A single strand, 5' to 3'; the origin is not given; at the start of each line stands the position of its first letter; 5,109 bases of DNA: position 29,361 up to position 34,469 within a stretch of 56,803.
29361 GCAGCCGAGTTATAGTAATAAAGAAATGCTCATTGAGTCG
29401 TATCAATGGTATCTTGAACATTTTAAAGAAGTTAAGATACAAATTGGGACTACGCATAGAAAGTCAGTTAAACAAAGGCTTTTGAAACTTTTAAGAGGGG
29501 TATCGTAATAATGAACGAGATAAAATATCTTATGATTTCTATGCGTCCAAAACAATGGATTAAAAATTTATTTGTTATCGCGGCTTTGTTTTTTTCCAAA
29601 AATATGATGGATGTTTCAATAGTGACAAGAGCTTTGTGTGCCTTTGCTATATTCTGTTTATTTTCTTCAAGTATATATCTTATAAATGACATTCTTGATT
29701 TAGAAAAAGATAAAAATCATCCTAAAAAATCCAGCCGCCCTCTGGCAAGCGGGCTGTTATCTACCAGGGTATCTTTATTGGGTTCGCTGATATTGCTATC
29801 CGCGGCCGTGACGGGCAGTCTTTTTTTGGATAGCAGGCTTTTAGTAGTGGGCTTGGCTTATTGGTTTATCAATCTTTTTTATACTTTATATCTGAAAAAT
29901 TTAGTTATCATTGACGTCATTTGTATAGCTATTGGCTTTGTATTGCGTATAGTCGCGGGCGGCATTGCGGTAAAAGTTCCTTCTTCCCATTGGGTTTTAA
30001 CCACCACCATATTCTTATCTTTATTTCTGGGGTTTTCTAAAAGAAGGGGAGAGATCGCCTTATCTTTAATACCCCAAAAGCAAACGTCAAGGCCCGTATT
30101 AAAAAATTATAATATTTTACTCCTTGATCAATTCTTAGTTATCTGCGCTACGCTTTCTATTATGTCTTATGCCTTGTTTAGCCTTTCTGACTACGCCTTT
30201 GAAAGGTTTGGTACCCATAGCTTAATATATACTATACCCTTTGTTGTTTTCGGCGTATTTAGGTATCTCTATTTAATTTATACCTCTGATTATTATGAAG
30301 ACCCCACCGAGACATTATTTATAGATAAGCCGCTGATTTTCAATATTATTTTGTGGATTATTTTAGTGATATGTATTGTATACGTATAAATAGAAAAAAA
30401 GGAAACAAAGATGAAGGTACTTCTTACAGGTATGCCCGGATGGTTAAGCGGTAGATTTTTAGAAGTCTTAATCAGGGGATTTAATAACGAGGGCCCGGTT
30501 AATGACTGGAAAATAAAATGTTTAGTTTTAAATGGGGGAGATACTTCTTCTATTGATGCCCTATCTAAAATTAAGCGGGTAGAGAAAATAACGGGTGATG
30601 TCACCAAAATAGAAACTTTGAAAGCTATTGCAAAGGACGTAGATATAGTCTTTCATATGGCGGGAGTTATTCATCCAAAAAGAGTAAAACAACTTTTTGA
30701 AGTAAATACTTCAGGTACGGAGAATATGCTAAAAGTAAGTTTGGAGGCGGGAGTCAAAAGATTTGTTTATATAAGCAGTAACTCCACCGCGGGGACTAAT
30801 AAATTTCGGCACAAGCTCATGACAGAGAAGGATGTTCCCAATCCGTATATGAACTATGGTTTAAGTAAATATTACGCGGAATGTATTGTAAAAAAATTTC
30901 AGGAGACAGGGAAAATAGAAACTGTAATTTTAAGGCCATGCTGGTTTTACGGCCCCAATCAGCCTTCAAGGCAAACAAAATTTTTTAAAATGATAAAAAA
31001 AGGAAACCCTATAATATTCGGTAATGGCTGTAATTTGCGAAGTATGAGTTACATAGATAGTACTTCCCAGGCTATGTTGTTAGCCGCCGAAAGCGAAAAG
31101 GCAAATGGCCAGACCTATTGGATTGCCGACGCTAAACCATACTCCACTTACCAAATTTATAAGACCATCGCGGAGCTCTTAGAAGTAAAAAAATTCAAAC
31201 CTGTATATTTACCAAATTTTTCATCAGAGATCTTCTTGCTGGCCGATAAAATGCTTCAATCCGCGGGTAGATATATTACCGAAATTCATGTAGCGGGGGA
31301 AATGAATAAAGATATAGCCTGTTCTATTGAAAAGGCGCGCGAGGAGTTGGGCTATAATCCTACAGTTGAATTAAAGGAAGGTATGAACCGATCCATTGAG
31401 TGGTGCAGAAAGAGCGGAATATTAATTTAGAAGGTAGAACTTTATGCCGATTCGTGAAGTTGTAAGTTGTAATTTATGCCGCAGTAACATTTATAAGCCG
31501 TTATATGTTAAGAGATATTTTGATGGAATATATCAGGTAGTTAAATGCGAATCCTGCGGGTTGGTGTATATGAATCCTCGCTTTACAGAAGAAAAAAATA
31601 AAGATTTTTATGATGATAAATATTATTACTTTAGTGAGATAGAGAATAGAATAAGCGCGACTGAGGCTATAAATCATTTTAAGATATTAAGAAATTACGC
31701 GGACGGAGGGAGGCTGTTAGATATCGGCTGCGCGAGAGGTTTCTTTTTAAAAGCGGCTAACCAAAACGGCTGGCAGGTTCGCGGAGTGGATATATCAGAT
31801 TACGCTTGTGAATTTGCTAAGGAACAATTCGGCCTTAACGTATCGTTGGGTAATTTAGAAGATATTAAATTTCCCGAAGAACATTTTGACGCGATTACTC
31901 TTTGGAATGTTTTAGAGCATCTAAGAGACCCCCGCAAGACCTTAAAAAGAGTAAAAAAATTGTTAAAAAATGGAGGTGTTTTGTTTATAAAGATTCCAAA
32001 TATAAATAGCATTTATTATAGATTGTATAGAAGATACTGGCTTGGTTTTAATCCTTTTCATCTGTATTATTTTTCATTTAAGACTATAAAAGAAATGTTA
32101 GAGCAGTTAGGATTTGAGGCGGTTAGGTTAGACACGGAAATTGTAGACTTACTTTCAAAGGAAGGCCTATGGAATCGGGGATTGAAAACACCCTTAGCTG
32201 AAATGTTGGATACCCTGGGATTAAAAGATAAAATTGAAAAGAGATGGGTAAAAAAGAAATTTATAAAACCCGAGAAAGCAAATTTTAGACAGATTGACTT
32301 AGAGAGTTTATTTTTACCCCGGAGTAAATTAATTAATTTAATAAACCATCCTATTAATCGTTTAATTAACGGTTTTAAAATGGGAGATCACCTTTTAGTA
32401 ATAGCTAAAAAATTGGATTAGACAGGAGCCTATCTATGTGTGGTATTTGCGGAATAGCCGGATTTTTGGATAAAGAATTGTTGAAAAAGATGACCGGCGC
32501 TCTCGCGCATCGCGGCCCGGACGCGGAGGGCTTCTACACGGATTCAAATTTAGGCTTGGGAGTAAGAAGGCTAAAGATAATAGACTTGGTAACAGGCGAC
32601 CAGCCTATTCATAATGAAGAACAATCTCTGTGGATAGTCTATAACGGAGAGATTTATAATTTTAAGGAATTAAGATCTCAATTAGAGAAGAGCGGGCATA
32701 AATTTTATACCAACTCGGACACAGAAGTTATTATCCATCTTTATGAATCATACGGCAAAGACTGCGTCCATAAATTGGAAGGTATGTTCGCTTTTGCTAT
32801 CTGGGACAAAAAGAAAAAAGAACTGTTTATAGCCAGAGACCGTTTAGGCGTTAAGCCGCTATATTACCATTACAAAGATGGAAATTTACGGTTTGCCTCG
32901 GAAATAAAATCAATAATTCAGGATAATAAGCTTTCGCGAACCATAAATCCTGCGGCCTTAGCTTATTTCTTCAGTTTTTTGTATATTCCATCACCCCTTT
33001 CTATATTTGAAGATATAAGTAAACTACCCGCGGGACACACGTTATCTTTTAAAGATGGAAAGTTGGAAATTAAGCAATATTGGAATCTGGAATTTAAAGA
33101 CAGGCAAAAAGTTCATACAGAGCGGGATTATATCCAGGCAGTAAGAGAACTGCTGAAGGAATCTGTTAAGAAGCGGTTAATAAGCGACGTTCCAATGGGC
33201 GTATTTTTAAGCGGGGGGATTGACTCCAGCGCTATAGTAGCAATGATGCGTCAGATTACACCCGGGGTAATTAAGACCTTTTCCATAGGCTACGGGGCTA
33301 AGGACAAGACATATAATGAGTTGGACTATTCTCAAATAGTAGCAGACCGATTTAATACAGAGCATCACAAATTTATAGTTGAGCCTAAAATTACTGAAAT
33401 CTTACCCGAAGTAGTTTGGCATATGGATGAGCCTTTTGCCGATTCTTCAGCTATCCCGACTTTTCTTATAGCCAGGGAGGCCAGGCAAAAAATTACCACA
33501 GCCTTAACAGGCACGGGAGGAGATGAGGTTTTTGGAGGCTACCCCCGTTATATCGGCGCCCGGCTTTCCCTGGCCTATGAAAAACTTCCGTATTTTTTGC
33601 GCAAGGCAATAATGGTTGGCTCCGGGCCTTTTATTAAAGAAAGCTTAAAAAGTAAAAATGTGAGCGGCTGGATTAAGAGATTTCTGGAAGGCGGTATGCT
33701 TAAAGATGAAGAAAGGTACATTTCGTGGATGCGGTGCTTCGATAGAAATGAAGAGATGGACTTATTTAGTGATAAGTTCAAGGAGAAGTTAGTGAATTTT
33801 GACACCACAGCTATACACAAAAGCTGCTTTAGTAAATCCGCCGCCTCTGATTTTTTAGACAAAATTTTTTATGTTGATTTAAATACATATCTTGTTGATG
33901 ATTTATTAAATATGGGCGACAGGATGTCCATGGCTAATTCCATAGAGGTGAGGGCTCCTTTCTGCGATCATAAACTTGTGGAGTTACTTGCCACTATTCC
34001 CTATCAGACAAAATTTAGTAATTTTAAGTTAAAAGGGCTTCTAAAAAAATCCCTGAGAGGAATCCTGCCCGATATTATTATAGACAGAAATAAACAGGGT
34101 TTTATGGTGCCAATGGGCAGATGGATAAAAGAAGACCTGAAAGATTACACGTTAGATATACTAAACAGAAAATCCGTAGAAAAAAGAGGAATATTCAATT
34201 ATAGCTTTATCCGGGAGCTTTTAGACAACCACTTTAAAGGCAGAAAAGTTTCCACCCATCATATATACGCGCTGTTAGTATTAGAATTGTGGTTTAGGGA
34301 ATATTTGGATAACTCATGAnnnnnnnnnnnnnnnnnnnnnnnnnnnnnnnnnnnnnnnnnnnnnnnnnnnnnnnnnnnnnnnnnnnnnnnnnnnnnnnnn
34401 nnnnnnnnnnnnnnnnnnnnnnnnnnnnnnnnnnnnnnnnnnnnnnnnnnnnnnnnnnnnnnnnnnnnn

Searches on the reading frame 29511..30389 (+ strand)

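Call 9: search_protein_families(library=pfam, proteins=[window:29511-30389:+], max_evalue=0.001)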
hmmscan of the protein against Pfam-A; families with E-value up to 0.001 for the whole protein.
window:29511-30389:+ (292 aa): 1 family
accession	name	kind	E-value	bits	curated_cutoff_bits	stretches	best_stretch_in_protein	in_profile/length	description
PF01040.23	UbiA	-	1.1e-20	74.4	34.2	1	23-260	6-236/250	UbiA prenyltransferase family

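Call 39: search_protein_families(library=ncbifam, proteins=[window:29511-30389:+], max_evalue=0.001)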
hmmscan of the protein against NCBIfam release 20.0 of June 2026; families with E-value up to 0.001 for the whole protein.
window:29511-30389:+ (292 aa): 13 families
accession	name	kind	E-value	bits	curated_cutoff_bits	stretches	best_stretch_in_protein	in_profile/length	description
NF008977.0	PRK12324.1-2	equivalog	1.9e-77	260.6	234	1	7-291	5-288/297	decaprenyl-phosphate phosphoribosyltransferase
NF008978.0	PRK12324.1-4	equivalog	1.1e-62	211.8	207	1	7-292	35-321/322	decaprenyl-phosphate phosphoribosyltransferase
NF006088.0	PRK08238.1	equivalog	9.1e-53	179.6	351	1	4-286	192-476/482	UbiA family prenyltransferase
NF008976.0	PRK12324.1-1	equivalog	1.3e-42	146.3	474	1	8-290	22-303/306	decaprenyl-phosphate phosphoribosyltransferase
NF009523.0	PRK12884.1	equivalog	1.8e-15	56.9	269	1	18-169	19-166/279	prenyltransferase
NF009522.0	PRK12883.1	equivalog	3.5e-07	30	353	1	35-155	33-151/279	geranylgeranylglycerol-phosphate geranylgeranyltransferase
TIGR01473.1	cyoE_ctaB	equivalog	4.7e-07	29.8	210.3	1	11-155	7-153/281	heme o synthase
NF009521.0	PRK12882.1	equivalog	2.4e-05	23.7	296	1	24-140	26-138/280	geranylgeranylglycerol-phosphate geranylgeranyltransferase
TIGR01474.1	ubiA_proteo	equivalog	4.5e-05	23.1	275.45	1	38-158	39-161/282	4-hydroxybenzoate octaprenyltransferase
NF009516.0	PRK12875.1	equivalog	5.4e-05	22.4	205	1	2-124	15-139/292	prenyltransferase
NF009514.0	PRK12873.1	equivalog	0.00057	19.3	246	0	53-120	61-130/297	4-hydroxybenzoate polyprenyltransferase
NF009526.0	PRK12888.1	equivalog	0.00077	19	364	0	36-155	50-167/301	4-hydroxybenzoate octaprenyltransferase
NF003349.0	PRK04375.1-2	equivalog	0.00088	18.5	246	0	39-137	59-159/318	heme o synthase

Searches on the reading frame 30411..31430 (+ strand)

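Call 9: search_protein_families(library=pfam, proteins=[window:30411-31430:+], max_evalue=0.001)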
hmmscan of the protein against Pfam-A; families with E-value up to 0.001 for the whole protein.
window:30411-31430:+ (339 aa): 8 families
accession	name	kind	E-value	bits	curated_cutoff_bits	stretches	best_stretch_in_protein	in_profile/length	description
PF01073.25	3Beta_HSD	-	6.2e-29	101.3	22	1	45-264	35-275/280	3-beta hydroxysteroid dehydrogenase/isomerase family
PF01370.27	Epimerase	-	3.3e-28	99.2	20.9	1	52-238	38-239/240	NAD dependent epimerase/dehydratase family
PF16363.11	GDP_Man_Dehyd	-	6e-21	75.7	27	1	47-326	38-330/332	GDP-mannose 4,6 dehydratase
PF07993.18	NAD_binding_4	-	1.9e-15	57.2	20.1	1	52-181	58-209/258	Male sterility protein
PF13460.12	NAD_binding_10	-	3.5e-10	40.5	27.2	1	46-182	30-149/184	NAD(P)H-binding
PF02719.21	Polysacc_synt_2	-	2.6e-09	37.1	20.2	1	56-260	55-250/293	Polysaccharide biosynthesis protein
PF04321.23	RmlD_sub_bind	-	1.2e-08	34.8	27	1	61-263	34-239/287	RmlD substrate binding domain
PF05368.20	NmrA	-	5.7e-05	23.3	27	1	3-165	5-159/298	NmrA-like family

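Call 71: search_protein_families(library=ncbifam, proteins=[window:30411-31430:+], max_evalue=1e-10)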
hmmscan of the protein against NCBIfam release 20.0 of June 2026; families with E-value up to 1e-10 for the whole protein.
window:30411-31430:+ (339 aa): 12 families
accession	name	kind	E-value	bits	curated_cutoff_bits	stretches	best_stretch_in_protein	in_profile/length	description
NF042423.1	oxyalk_red_Shew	equivalog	1.7e-25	89.8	580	1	56-327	50-330/331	2-alkyl-3-oxoalkanoate reductase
TIGR01181.1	dTDP_gluc_dehyt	equivalog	2.4e-23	82.7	365.1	1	3-334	2-313/321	dTDP-glucose 4,6-dehydratase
NF042422.1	oxyalk_red_OleD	equivalog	3e-23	82.7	580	1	1-331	1-327/329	2-alkyl-3-oxoalkanoate reductase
TIGR03466.1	HpnA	hypoth_equivalog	1.5e-22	79.9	367.65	1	1-337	1-326/327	hopanoid-associated sugar epimerase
TIGR04180.1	EDH_00030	hypoth_equivalog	2e-22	79.6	475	1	46-259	38-258/297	NAD-dependent 4,6-dehydratase LegB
TIGR01746.1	Thioester-redct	subfamily_domain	9.6e-16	58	213.35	1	46-177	51-193/371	thioester reductase domain-containing protein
NF011728.1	PRK15181.1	equivalog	1.3e-13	50.7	760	1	51-257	65-282/348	Vi polysaccharide biosynthesis UDP-N-acetylglucosaminuronic acid C-4 epimerase TviC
TIGR01179.1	galE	equivalog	2.8e-13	49.4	262.3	1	41-175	33-172/332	UDP-glucose 4-epimerase GalE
NF043036.1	ErythonDh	equivalog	3.3e-13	49.5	325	1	1-187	1-188/321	D-erythronate dehydrogenase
NF041293.1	G6PDh_Azf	equivalog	3.8e-13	49.4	400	1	46-175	37-178/252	NAD-dependent glucose-6-phosphate dehydrogenase Azf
NF052578.1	StrlDmthSdmBMthl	equivalog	7.5e-12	45.6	600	1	33-337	25-327/328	sterol demethylase protein SdmB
TIGR02197.1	heptose_epim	equivalog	8e-12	44.9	274.6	1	58-261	44-264/316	ADP-glyceromanno-heptose 6-epimerase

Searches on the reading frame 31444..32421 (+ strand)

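Call 9: search_protein_families(library=pfam, proteins=[window:31444-32421:+], max_evalue=0.001)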
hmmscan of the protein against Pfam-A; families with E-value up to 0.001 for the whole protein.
window:31444-32421:+ (325 aa): 10 families
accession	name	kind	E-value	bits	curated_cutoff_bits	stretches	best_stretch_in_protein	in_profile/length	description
PF13489.12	Methyltransf_23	-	1.1e-28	100.5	27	1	86-228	21-163/164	Methyltransferase domain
PF08241.18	Methyltransf_11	-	3.3e-21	76.2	21.2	1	92-182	1-95/95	Methyltransferase domain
PF08242.18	Methyltransf_12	-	1.1e-17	64.9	30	1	92-180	1-98/98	Methyltransferase domain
PF13649.12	Methyltransf_25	-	1.2e-16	61.6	27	1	92-178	2-97/97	Methyltransferase domain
PF13847.12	Methyltransf_31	-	3.3e-14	53.2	27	1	87-186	3-113/145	Methyltransferase domain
PF07021.18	MetW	-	3.1e-07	30.6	21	1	79-188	5-113/193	Methionine biosynthesis protein MetW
PF08003.17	Methyltransf_9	-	1.1e-05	25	23.8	1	89-188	117-223/315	Protein of unknown function (DUF1698)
PF02353.26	CMAS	-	1.9e-05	24.5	27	1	86-183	61-165/273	Mycolic acid cyclopropane synthetase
PF01209.24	Ubie_methyltran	-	4.1e-05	23.5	20.1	1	87-182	47-151/233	ubiE/COQ5 methyltransferase family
PF01728.25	FtsJ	-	4.9e-05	23.8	24.1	1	74-141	11-75/181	FtsJ-like methyltransferase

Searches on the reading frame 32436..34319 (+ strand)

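Call 9: search_protein_families(library=pfam, proteins=[window:32436-34319:+], max_evalue=0.001)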
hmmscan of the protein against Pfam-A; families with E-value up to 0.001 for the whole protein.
window:32436-34319:+ (627 aa): 4 families
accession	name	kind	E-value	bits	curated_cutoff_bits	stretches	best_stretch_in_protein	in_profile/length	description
PF00733.27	Asn_synthase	-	1.4e-102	344.4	21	1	236-621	2-354/354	Asparagine synthase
PF13537.11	GATase_7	-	1.9e-50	170.5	25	1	44-161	2-122/123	Glutamine amidotransferase domain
PF13522.11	GATase_6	-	1.4e-45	154.9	27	1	28-156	1-130/130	Glutamine amidotransferase domain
PF12481.13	DUF3700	-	4.5e-06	26.7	27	1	106-162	120-178/228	Aluminium induced protein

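Call 71: search_protein_families(library=ncbifam, proteins=[window:32436-34319:+], max_evalue=1e-10)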
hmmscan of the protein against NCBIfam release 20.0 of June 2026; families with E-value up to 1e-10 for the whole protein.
window:32436-34319:+ (627 aa): 9 families
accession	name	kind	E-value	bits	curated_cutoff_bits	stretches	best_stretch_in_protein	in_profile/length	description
TIGR03108.1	eps_aminotran_1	hypoth_equivalog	1e-180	602.5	816.9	1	1-621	1-626/628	XrtA/PEP-CTERM system amidotransferase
TIGR01536.1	asn_synth_AEB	equivalog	7.8e-159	530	267.1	1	5-556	1-517/517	asparagine synthase (glutamine-hydrolyzing)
TIGR03104.1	trio_amidotrans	equivalog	2.6e-146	488.3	570.1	2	1-372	1-383/589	N-acetylglutaminylglutamine amidotransferase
NF006949.0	PRK09431.1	equivalog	3.7e-103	346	499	2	1-165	1-170/554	asparagine synthase B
NF033535.1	lass_lactam_cya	exception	1e-83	282.1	525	1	1-365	1-375/668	lasso peptide isopeptide bond-forming cyclase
NF033561.1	macrolact_Ik_Al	subfamily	1.9e-23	82.9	300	1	119-373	82-338/561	albusnodin/ikarugamycin family macrolactam cyclase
NF001484.0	PRK00331.1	subfamily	8e-15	54.2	381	1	57-165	87-203/601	isomerizing glutamine--fructose-6-phosphate transaminase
TIGR01135.1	glmS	equivalog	6.2e-14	51.4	418.05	1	59-163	88-200/607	glutamine--fructose-6-phosphate transaminase (isomerizing)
TIGR01134.1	purF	equivalog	1.3e-13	51.1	350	1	55-175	84-214/432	amidophosphoribosyltransferase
